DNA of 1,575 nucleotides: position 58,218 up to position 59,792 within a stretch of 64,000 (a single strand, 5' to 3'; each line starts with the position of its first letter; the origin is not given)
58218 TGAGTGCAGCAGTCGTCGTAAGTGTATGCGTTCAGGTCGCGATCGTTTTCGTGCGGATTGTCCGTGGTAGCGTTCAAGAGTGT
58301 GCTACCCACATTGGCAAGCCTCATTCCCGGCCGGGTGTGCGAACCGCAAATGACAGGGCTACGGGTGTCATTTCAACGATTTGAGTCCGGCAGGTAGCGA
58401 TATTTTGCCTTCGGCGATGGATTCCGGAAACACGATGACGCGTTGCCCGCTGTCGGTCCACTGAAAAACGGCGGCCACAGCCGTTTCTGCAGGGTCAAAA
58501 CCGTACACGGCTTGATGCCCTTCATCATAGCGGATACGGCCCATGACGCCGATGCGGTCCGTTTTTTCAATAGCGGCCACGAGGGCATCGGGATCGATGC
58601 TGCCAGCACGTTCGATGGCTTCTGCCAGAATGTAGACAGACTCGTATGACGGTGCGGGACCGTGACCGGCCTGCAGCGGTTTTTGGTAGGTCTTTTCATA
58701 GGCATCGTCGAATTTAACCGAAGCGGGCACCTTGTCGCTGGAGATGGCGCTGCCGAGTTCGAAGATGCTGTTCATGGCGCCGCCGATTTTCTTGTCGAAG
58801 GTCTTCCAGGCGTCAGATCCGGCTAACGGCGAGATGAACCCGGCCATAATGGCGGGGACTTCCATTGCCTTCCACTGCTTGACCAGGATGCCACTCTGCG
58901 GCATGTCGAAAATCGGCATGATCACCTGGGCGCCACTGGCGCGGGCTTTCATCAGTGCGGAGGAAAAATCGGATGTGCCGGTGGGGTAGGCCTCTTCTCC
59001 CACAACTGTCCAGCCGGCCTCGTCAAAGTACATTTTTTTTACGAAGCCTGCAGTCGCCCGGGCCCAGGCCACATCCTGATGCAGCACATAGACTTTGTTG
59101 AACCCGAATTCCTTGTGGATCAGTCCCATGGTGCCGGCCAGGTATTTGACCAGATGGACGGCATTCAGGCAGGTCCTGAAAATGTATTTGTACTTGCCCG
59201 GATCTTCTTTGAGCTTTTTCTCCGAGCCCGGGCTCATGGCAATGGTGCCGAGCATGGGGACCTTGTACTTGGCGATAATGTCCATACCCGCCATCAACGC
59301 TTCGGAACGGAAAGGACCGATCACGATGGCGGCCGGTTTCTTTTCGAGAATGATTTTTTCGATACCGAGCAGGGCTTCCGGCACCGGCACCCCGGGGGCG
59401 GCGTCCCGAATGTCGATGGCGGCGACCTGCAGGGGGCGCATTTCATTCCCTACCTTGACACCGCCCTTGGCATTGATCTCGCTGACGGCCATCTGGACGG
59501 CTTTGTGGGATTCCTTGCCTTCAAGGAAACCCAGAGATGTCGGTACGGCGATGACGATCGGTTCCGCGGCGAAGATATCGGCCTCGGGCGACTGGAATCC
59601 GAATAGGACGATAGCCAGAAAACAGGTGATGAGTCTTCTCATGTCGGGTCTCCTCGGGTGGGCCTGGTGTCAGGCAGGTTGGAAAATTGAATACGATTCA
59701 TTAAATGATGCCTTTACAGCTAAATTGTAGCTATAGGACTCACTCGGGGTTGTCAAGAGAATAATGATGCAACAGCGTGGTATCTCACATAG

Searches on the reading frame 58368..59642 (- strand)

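Call 39: search_protein_families(library=pfam, proteins=[L033:13390-15108:-, L034:4085-4624:+], max_evalue=0.001)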
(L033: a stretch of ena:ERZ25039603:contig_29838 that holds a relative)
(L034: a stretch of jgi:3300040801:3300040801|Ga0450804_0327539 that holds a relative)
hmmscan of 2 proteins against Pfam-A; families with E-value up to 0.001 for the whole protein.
L033:13390-15108:- (572 aa): 4 families
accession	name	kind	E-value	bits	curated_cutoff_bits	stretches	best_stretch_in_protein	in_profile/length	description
PF01839.29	FG-GAP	-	7.4e-30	102.8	22.1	3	394-416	3-25/37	FG-GAP repeat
PF13385.13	Laminin_G_3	-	1.7e-19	70.9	27.6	1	92-248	12-150/151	Concanavalin A-like lectin/glucanases superfamily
PF13517.12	FG-GAP_3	-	6.9e-15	55.8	26.9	2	271-322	1-60/61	FG-GAP-like repeat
PF19193.6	Tectonin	-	6.6e-06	26.2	30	0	329-513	17-178/216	Tectonin domain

L034:4085-4624:+ (179 aa): 0 families
